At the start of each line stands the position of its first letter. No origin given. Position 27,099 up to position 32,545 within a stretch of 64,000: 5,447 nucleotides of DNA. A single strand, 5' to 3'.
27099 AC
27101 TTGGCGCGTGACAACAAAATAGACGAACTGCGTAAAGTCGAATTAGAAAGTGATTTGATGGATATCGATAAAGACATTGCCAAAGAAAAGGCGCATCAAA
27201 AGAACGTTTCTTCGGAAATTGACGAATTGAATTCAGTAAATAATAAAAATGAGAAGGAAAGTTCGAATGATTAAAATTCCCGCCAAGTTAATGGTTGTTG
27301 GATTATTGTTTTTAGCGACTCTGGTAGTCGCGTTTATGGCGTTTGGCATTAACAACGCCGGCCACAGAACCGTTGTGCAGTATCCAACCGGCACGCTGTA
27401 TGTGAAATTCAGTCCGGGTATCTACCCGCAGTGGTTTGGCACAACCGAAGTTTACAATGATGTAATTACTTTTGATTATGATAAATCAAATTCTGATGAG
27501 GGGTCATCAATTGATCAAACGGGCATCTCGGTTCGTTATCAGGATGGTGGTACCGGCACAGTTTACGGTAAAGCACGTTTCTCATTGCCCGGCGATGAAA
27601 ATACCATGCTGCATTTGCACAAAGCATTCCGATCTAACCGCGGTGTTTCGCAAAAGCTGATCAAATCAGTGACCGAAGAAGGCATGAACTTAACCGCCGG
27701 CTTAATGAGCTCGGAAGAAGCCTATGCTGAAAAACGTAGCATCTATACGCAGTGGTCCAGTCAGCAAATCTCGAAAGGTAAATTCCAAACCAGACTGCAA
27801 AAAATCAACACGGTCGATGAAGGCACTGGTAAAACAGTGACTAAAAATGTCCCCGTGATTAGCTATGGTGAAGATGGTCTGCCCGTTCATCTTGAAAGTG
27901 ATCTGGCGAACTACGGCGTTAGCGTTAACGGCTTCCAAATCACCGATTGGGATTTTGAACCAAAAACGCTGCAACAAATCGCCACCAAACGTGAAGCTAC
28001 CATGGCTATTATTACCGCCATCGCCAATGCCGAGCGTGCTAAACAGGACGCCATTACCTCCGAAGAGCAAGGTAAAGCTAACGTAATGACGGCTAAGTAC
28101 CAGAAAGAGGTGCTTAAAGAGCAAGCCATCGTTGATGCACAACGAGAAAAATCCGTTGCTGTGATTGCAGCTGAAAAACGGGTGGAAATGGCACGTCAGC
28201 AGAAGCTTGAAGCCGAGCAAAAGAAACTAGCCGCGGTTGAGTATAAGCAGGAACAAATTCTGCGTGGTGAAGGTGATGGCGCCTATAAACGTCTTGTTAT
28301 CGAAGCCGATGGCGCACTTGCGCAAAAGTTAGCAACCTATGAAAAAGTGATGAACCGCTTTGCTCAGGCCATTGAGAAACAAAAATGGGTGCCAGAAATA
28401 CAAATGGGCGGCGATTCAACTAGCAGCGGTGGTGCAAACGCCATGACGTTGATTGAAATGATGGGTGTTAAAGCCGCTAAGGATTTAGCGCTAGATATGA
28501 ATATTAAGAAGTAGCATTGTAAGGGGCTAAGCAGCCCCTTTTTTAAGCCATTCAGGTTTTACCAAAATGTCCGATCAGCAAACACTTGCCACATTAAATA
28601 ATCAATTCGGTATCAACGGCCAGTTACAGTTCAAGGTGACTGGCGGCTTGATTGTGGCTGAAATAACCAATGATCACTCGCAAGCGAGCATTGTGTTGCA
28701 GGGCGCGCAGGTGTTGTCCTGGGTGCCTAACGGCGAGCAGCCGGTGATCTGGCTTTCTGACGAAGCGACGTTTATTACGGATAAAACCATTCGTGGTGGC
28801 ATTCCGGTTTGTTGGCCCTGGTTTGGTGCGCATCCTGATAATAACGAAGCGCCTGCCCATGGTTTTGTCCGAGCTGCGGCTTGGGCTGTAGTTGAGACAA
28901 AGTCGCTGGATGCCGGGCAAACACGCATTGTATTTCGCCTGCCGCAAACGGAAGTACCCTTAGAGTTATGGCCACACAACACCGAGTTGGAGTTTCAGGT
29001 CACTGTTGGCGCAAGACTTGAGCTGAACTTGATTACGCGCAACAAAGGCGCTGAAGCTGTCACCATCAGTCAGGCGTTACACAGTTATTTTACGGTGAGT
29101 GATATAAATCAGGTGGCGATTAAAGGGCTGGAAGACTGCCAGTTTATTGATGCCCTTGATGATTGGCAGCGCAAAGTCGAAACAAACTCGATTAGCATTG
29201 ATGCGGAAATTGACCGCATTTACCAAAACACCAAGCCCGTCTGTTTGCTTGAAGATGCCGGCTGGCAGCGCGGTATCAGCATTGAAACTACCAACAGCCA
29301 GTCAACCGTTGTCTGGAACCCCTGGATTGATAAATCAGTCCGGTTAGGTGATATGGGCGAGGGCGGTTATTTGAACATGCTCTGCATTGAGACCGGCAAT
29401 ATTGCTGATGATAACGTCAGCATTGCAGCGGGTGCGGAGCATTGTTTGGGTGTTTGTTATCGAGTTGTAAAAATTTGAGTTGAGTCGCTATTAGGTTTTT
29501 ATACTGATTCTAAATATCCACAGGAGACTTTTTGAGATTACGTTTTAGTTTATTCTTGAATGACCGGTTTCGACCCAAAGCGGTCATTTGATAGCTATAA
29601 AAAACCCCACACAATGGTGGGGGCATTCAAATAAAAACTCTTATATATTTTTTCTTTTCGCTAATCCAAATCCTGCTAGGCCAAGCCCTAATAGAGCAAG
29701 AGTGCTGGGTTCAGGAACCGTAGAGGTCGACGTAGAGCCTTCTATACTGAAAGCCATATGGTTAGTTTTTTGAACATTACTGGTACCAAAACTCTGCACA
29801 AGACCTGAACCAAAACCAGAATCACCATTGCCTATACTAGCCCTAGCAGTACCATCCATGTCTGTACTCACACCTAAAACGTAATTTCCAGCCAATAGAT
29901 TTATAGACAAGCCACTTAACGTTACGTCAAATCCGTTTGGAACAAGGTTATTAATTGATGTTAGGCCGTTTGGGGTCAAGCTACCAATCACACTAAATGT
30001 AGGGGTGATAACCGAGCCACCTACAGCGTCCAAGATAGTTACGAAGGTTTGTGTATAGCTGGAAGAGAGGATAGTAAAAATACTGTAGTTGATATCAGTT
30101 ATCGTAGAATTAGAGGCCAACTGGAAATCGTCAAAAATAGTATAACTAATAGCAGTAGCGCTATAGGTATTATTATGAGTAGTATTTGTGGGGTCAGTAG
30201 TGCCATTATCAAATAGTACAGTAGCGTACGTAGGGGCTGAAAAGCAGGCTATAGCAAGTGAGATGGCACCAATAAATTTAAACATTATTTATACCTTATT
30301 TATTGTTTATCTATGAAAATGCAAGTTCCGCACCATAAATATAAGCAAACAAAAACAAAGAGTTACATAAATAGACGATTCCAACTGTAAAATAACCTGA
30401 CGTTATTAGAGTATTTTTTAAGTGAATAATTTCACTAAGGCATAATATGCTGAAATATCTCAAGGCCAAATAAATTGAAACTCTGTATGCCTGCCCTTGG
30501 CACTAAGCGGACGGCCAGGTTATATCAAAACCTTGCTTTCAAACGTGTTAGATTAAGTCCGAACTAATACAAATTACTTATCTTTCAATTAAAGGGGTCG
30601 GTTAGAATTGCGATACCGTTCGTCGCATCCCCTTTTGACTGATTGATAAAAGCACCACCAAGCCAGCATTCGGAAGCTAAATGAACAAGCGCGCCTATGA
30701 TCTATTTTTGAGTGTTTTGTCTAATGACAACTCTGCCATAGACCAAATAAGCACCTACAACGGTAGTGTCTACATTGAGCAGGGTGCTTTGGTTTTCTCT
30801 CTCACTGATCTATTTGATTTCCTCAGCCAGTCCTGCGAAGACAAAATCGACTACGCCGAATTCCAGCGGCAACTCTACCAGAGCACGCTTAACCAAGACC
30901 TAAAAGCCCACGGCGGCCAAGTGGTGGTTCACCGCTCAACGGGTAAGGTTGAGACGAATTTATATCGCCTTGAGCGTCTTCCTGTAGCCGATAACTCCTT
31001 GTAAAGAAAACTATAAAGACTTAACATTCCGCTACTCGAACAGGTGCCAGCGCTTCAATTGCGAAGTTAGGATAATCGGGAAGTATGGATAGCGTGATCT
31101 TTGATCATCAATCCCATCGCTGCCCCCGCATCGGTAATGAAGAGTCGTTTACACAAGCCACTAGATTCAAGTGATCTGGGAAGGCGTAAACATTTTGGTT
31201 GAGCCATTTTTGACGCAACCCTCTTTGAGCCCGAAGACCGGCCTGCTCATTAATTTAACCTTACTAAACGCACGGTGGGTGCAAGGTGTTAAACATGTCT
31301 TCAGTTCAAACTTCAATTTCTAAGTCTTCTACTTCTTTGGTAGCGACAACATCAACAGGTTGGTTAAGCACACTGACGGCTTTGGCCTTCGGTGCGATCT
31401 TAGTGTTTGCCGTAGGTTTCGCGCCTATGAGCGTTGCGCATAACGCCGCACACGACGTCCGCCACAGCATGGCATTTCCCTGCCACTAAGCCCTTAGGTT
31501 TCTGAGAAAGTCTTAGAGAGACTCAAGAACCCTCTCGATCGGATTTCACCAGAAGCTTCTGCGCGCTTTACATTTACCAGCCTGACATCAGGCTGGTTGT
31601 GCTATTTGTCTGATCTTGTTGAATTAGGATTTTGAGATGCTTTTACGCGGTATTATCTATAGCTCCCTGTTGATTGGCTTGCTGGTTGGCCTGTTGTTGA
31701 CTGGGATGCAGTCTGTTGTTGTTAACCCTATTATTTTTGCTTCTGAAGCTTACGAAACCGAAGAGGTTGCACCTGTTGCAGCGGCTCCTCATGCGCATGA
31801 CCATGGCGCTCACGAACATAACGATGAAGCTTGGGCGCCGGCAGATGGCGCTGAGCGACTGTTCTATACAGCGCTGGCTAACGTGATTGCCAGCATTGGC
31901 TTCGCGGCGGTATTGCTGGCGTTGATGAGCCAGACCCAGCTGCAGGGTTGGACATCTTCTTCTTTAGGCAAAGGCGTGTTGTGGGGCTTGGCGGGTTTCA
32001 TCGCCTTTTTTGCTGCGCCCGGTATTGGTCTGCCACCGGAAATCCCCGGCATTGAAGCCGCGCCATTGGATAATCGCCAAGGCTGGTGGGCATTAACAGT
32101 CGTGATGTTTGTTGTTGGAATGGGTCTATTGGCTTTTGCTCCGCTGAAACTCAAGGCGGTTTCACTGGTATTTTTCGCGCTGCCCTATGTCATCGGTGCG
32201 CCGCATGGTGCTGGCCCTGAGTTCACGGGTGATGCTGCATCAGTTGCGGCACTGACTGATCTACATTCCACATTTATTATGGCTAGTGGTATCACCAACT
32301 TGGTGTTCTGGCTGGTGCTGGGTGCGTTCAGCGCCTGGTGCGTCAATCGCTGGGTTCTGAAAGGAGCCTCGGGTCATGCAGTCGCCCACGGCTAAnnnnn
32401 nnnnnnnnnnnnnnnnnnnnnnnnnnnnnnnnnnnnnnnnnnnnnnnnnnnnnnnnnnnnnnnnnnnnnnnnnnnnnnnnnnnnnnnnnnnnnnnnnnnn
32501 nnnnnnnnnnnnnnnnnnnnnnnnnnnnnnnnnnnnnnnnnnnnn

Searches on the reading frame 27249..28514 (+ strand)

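Call 13: search_protein_families(library=pfam, proteins=[window:27249-28514:+])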
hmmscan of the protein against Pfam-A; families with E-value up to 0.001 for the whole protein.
window:27249-28514:+ (421 aa): 1 family
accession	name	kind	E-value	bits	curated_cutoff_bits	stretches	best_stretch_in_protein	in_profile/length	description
PF01145.31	Band_7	-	3.3e-09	37.5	23.6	1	36-263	4-174/176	SPFH domain / Band 7 family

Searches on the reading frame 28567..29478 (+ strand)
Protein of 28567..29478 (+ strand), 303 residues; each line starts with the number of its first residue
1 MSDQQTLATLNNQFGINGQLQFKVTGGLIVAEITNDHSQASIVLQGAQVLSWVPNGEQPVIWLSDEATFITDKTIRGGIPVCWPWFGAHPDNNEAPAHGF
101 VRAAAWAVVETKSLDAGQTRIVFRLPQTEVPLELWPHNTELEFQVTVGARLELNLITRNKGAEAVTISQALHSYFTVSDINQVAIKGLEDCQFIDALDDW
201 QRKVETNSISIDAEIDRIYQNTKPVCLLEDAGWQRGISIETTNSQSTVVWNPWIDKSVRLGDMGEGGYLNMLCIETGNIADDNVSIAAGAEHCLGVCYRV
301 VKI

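Call 13: search_protein_families(library=pfam, proteins=[window:28567-29478:+])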
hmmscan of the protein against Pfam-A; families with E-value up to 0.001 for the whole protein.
window:28567-29478:+ (303 aa): 1 family
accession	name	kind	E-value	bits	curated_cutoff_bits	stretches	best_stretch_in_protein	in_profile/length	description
PF01263.26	Aldose_epim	-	2.1e-48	165.7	27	1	32-292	4-292/299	Aldose 1-epimerase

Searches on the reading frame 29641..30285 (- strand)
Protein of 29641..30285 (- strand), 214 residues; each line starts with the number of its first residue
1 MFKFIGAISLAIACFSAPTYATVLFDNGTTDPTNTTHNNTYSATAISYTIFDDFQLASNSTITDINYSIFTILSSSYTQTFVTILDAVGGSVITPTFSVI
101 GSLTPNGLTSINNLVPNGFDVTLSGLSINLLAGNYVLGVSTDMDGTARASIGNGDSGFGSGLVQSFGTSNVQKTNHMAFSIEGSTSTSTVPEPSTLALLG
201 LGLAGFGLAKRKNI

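Call 13: search_protein_families(library=pfam, proteins=[window:29641-30285:-])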
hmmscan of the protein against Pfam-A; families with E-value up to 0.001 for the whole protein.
window:29641-30285:- (214 aa): 2 families
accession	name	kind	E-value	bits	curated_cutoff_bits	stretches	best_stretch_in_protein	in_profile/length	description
PF07589.16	PEP-CTERM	-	4.2e-09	36.6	20.7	1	189-211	1-23/24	PEP-CTERM motif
PF18205.6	VPDSG-CTERM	-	0.00061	20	25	1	194-212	7-25/26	VPDSG-CTERM motif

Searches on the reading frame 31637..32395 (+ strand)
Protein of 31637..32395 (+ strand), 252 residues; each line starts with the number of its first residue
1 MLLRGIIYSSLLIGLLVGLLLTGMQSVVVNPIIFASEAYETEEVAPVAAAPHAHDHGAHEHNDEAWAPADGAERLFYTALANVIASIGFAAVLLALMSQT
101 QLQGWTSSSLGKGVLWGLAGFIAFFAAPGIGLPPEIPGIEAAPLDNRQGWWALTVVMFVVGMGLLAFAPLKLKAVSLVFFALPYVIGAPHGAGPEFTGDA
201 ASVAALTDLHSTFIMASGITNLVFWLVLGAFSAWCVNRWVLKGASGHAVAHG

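Call 13: search_protein_families(library=pfam, proteins=[window:31637-32395:+])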
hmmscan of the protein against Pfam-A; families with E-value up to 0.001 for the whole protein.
window:31637-32395:+ (252 aa): 1 family
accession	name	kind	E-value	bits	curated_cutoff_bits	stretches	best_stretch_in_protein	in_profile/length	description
PF09490.15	CbtA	-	1.3e-43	150.1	30.7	1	4-236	2-238/239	Probable cobalt transporter subunit (CbtA)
